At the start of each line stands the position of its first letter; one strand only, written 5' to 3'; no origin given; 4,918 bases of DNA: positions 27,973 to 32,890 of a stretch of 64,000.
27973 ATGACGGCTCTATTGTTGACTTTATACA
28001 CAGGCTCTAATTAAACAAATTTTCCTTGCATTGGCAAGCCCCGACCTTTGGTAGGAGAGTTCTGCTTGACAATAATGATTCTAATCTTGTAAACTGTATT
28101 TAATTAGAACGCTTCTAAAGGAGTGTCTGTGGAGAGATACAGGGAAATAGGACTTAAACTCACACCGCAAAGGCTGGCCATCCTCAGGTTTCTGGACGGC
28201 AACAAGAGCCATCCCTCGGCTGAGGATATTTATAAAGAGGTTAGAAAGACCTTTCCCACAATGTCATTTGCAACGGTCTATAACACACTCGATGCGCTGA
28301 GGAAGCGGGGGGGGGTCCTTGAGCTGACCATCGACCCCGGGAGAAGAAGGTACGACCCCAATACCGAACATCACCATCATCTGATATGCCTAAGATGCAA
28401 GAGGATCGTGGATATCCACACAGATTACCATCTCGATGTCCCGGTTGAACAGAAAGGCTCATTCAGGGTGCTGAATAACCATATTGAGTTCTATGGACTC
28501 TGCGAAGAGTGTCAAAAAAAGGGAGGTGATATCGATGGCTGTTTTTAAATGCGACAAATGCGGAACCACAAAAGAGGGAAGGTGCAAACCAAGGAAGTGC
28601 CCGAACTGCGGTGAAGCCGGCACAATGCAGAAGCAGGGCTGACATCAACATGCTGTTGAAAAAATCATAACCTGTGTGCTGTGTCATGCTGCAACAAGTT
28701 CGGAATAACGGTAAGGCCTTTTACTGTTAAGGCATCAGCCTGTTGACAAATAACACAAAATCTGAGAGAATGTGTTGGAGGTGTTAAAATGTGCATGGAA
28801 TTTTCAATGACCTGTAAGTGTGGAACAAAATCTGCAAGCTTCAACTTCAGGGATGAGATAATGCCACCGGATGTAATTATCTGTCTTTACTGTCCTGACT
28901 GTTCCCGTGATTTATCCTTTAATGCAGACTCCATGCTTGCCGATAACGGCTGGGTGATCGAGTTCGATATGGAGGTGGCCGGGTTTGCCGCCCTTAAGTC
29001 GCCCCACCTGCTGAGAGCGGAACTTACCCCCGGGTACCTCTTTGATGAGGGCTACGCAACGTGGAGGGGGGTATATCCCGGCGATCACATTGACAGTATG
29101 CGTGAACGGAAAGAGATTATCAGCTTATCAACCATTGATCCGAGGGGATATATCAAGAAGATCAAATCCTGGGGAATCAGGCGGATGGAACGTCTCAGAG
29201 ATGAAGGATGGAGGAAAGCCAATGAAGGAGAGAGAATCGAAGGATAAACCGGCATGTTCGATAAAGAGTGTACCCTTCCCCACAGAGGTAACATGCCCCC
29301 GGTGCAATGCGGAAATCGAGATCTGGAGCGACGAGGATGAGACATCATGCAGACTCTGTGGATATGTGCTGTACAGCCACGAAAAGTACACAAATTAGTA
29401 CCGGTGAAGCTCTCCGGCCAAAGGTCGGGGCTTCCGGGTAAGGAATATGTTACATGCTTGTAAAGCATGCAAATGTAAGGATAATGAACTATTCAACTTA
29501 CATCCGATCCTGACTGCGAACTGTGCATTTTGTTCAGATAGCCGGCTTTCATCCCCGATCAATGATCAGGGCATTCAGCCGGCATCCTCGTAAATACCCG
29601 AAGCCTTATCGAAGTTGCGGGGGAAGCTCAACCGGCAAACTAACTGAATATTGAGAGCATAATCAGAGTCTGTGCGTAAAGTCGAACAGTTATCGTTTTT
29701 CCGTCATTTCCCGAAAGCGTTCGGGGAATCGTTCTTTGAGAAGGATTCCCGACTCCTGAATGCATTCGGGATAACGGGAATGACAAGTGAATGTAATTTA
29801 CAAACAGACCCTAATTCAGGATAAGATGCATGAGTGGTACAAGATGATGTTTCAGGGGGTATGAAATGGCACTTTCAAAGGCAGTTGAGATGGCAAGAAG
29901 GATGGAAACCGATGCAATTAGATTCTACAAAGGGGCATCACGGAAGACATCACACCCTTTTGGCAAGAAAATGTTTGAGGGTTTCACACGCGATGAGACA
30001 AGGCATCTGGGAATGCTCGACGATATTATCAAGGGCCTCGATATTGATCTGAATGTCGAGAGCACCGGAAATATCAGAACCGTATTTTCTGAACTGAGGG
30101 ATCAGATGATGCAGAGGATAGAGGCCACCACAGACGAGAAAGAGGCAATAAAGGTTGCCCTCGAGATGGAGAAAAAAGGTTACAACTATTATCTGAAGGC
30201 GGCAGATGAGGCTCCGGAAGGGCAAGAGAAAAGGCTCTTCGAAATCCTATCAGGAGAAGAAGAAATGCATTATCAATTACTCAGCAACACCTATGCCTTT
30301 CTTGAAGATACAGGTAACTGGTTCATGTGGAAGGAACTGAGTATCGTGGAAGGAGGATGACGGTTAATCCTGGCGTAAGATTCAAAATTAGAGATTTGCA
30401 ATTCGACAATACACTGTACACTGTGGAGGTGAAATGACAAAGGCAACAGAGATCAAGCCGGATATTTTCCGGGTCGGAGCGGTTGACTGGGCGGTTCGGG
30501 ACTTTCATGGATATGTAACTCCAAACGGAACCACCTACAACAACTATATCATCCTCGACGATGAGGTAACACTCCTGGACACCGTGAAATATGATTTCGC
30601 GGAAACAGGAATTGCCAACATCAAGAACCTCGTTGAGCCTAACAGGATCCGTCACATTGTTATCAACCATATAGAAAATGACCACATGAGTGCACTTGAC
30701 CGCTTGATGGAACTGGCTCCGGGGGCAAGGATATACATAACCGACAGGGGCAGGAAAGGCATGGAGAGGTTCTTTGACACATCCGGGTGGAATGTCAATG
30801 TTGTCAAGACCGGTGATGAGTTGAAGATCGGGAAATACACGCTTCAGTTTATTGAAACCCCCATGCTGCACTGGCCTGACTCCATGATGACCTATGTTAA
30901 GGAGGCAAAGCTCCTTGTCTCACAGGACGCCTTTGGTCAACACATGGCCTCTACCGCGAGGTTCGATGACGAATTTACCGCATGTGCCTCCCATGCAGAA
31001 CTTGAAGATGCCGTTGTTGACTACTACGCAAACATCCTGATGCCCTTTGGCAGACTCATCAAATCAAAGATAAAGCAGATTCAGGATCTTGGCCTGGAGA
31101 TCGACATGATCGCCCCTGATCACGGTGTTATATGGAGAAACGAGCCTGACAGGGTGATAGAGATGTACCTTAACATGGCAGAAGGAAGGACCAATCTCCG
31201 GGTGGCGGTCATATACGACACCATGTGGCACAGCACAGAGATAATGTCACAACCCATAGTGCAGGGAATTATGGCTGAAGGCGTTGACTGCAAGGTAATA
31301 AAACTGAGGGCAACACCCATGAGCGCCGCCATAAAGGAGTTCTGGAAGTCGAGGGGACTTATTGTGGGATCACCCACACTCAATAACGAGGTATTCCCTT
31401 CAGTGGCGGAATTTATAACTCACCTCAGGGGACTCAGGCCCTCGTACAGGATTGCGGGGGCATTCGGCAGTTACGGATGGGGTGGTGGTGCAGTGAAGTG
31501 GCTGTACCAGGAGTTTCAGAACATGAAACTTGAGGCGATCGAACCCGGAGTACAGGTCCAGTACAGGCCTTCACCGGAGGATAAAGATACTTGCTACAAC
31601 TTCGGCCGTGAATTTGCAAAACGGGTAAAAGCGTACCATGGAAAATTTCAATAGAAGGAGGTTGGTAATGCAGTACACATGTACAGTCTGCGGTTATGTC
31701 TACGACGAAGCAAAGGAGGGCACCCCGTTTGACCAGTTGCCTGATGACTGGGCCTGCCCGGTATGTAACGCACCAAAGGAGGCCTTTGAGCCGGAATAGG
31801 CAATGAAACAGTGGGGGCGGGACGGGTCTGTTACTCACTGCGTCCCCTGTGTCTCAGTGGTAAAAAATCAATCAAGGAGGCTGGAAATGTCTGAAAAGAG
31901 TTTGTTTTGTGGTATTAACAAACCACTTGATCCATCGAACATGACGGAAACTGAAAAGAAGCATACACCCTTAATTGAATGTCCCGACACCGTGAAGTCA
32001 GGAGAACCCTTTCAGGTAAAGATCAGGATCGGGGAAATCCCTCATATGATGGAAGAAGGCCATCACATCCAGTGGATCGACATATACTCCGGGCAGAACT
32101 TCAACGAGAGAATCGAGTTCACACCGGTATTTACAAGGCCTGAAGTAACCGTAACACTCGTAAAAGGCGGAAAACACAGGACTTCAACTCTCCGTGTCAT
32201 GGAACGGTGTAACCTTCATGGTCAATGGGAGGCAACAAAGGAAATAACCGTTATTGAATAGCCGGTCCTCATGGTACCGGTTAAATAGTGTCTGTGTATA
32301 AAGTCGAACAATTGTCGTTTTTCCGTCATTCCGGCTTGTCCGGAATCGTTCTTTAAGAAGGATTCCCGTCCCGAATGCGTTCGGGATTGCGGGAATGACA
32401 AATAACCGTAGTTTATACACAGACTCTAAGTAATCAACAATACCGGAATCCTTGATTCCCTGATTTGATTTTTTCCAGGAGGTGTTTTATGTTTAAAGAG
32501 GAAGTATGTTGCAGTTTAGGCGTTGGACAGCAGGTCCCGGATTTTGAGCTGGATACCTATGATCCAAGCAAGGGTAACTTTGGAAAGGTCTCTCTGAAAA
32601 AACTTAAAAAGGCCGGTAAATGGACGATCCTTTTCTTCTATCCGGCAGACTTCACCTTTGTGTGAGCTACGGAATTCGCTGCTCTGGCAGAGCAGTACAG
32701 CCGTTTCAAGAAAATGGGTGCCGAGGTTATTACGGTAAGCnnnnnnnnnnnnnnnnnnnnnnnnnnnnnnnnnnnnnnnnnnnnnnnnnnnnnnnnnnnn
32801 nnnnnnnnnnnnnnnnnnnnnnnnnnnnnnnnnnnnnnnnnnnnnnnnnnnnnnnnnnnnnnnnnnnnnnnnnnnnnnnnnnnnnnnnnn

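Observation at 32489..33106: Peroxiredoxin with an in-frame TGA at the peroxidatic Cys position plus a SECIS-like hairpin (selenoprotein split in the ORF track)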

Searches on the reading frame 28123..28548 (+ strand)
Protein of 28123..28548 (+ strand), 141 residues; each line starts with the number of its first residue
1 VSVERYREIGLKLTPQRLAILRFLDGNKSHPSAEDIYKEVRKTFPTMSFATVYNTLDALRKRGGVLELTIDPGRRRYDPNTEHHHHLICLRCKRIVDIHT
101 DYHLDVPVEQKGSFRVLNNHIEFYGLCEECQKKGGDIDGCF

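Call 13: search_protein_families(library=ncbifam, proteins=[window:28123-28548:+])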
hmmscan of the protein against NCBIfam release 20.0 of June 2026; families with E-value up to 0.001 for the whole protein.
window:28123-28548:+ (141 aa): 10 families
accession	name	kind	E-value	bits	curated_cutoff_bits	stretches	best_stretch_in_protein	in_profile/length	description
NF052545.1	TransRegPerRClab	equivalog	4.3e-40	136.9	180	1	6-133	8-137/138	transcriptional regulator PerR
NF047406.1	TransRegPerRTherm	equivalog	6.4e-28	97.6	200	1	12-133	5-128/130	manganese-dependent transcriptional regulator PerR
NF051892.1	TransRegFurBacil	equivalog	5.5e-27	94.7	220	1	5-133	11-146/149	ferric iron uptake transcriptional regulator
NF045678.1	TransRegIrrA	equivalog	2e-18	66.6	150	1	3-101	10-109/138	iron response transcriptional regulator IrrA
NF051891.1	TransRegFurHelico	equivalog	2.5e-17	63.1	200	1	7-133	19-148/148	ferric iron uptake transcriptional regulator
NF006999.0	PRK09462.1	equivalog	1e-16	60.8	146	1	6-131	8-137/148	ferric iron uptake transcriptional regulator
NF045677.1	FeRespRegIrr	equivalog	4.2e-16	59.2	170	1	5-101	3-100/127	Fur family transcriptional regulator Irr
NF047462.1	FUR_perox_PerRA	exception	1.3e-15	58.1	200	1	8-108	14-114/142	peroxide-responsive transcriptional repressor PerRA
NF008646.0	PRK11639.1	equivalog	3.3e-11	43.2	167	1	10-132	21-148/171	zinc uptake transcriptional repressor Zur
NF047461.1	FUR_perox_PerRB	exception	1.4e-10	41.3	250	1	4-122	19-137/143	peroxide-responsive transcriptional repressor PerRB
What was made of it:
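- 28123..28548 (+): PerR-like Fur-family regulator at the head of the oxidative-stress gene island that holds the Prx gene (context; regulation is inferred, not shown). NCBIfam PerR 4e-40, below the curated cutoff (call 13).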

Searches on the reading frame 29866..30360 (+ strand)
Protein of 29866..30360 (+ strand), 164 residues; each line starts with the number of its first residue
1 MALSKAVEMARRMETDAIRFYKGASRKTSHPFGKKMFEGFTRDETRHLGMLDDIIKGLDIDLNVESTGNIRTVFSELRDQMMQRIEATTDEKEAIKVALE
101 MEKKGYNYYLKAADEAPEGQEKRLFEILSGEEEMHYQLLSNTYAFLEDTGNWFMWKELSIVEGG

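Call 13: search_protein_families(library=ncbifam, proteins=[window:29866-30360:+])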
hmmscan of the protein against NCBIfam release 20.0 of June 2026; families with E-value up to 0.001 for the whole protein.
window:29866-30360:+ (164 aa): 4 families
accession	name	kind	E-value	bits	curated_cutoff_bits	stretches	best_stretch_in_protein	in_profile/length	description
NF009413.0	PRK12775.1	equivalog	8.4e-09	33.8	1895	1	5-145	863-997/1006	putative trifunctional 2-polyprenylphenol hydroxylase/glutamate synthase subunit beta/ferritin domain-containing protein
NF045676.1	FeExpMbfA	equivalog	3.3e-07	30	450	0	3-54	96-147/318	iron exporter MbfA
NF058679.1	EncB_fam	subfamily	5.5e-05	23.1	90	0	13-73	31-91/117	encapsulin nanocompartment ferritin-likeEncB family encapsulin nanocompartment ferritin-like cargo protein cargo protein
NF010172.0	PRK13654.1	subfamily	0.00046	19.4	391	1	20-67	107-156/361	magnesium-protoporphyrin IX monomethyl ester cyclase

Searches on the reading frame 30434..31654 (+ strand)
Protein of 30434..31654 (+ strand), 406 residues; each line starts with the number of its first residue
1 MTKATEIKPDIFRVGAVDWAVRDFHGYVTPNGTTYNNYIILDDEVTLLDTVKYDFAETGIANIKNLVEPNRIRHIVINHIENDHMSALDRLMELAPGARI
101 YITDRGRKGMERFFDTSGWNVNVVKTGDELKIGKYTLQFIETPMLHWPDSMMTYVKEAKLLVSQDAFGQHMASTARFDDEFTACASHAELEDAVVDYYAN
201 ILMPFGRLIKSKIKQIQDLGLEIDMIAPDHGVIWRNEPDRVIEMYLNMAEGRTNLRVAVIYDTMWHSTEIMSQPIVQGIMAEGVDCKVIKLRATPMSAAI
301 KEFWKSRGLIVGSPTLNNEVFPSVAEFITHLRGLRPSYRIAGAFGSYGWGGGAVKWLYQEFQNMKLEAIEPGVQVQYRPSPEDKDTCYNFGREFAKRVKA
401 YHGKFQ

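Call 11: find_encoding_contigs(protein=window:30434-31654:+, flank=10000, max_places=4)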
Protein window:30434-31654:+ (406 aa): 12 contigs read that carry it; 4 places shown.
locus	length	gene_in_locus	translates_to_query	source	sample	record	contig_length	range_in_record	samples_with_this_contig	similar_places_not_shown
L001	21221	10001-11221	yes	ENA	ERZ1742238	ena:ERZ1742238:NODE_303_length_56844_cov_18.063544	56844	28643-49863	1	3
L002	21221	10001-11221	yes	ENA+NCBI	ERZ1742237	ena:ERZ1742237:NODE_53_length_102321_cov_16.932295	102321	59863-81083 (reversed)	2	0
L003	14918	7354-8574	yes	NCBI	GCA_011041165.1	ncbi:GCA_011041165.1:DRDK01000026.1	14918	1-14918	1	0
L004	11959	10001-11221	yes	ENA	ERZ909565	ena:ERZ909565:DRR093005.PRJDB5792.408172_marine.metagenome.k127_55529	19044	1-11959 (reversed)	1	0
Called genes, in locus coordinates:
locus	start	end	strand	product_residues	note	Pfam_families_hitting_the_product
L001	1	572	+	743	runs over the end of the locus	PF00982:Glyco_transf_20, PF02358:Trehalose_PPase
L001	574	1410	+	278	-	PF17284:Spermine_synt_N, PF01564:Spermine_synth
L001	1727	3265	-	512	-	PF05036:SPOR, PF13609:Porin_4 (faint), PF10082:BBP2_2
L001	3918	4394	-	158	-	-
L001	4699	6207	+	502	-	PF08668:HDOD, PF00990:GGDEF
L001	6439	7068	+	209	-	PF02390:Methyltransf_4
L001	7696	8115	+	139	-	PF01475:FUR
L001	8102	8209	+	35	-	-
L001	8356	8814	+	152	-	-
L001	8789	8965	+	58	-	-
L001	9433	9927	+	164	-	PF02915:Rubrerythrin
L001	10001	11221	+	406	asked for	PF19583:ODP, PF00258:Flavodoxin_1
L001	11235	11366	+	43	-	PF00301:Rubredoxin, PF21349:RUBY_RBDX (weak)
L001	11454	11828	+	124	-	PF01880:Desulfoferrodox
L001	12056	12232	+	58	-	PF00578:AhpC-TSA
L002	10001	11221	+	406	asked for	PF19583:ODP, PF00258:Flavodoxin_1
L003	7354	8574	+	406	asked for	PF19583:ODP, PF00258:Flavodoxin_1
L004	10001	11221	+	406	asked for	PF19583:ODP, PF00258:Flavodoxin_1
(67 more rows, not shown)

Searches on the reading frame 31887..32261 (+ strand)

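Call 13: search_protein_families(library=ncbifam, proteins=[window:31887-32261:+])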
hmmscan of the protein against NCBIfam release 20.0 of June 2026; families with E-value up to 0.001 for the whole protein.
window:31887-32261:+ (124 aa): 2 families
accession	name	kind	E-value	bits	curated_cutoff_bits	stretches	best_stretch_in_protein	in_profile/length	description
TIGR00332.1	neela_ferrous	domain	7.3e-23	81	61.9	1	22-121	6-105/107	desulfoferrodoxin ferrous iron-binding domain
TIGR00320.1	dfx_rbo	equivalog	1.6e-11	44.5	146.9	1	18-116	41-124/125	desulfoferrodoxin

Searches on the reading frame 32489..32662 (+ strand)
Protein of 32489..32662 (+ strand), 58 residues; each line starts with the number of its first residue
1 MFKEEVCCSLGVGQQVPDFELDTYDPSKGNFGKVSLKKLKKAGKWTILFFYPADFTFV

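Call 35: list_cluster_members(proteins=[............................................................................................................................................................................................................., window:32489-32662:+, P0001, P0011])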
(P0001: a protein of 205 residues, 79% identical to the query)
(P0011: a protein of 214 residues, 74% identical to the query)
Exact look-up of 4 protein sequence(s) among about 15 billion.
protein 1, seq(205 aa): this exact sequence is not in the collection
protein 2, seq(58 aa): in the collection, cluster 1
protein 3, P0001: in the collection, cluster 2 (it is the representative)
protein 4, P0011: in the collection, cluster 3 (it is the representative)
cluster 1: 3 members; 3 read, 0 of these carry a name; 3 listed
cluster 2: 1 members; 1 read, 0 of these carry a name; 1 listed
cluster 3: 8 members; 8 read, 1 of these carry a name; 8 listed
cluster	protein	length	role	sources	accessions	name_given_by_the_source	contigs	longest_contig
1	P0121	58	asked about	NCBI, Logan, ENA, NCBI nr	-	-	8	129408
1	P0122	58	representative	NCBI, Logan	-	-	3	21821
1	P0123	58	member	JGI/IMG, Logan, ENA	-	-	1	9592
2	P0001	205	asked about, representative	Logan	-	-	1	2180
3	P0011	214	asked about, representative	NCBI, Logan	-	-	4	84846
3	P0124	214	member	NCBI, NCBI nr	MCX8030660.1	MAG: peroxiredoxin [Thermodesulfovibrionales bacterium] | peroxiredoxin [Thermodesulfovibrionales bacterium]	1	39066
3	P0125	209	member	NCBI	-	-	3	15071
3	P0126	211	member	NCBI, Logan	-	-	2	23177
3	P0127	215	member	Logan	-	-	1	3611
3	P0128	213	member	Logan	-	-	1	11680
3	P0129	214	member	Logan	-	-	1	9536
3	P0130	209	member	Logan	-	-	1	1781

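Call 38: find_encoding_contigs(protein=window:32489-32662:+, flank=10000, max_places=10)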
Protein seq(58 aa) (58 aa): 13 contigs read that carry it; 9 places shown.
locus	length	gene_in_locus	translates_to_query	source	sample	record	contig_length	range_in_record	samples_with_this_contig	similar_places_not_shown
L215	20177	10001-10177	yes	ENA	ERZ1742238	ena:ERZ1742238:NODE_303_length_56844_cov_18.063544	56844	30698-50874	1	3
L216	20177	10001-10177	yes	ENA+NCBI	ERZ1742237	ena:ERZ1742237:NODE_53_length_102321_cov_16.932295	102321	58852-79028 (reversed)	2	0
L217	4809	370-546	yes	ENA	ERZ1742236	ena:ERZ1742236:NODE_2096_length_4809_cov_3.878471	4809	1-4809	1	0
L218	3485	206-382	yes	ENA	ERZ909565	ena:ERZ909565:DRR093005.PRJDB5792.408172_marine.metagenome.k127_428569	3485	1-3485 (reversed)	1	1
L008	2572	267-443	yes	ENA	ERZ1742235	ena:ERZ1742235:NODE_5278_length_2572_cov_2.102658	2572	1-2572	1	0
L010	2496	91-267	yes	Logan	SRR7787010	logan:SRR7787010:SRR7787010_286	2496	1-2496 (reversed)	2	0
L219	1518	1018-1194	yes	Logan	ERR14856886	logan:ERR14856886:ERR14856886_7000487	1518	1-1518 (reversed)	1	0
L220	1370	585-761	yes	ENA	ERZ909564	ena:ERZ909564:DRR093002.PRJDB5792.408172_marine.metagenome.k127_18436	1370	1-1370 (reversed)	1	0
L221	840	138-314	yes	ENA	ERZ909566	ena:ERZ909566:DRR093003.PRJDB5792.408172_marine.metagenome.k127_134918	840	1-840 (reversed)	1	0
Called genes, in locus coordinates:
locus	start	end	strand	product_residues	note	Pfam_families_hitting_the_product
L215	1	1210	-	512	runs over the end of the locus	PF05036:SPOR, PF13609:Porin_4 (faint), PF10082:BBP2_2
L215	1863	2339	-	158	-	-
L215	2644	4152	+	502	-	PF08668:HDOD, PF00990:GGDEF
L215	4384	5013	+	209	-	PF02390:Methyltransf_4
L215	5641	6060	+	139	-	PF01475:FUR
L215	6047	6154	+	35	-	-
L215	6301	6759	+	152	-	-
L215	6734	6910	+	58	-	-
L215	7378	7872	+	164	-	PF02915:Rubrerythrin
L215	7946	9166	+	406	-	PF19583:ODP, PF00258:Flavodoxin_1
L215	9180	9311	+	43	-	PF00301:Rubredoxin, PF21349:RUBY_RBDX (weak)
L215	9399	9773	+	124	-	PF01880:Desulfoferrodox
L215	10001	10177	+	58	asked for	PF00578:AhpC-TSA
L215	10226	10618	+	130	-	PF00578:AhpC-TSA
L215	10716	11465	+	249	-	PF00881:Nitroreductase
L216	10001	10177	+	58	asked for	PF00578:AhpC-TSA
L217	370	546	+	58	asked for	PF00578:AhpC-TSA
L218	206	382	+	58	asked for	PF00578:AhpC-TSA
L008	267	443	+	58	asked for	PF00578:AhpC-TSA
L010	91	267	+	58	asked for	PF00578:AhpC-TSA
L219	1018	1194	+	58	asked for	PF00578:AhpC-TSA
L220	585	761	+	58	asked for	PF00578:AhpC-TSA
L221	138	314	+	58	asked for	PF00578:AhpC-TSA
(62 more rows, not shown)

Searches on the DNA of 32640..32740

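Call 56: search_rna_families(source=window, start=32640, end=32740, threshold=evalue, max_evalue=10)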
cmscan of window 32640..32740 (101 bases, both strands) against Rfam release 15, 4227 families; matches with E-value up to 10: 3.
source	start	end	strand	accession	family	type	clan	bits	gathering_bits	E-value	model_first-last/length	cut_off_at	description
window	32643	32681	+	RF00176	Tombus_3_IV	Cis-reg;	-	11.5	33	2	11-50/92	no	Tombusvirus 3' UTR region IV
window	32716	32740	-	RF03044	Proteo-phage-1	Gene; sRNA;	-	11.4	42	6.1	58-82/82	5'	Proteo-phage-1 RNA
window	32674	32693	+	RF02475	GlsR6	Gene; snRNA; snoRNA; CD-box;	-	8.8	75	5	40-59/59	no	Small nucleolar RNA GlsR6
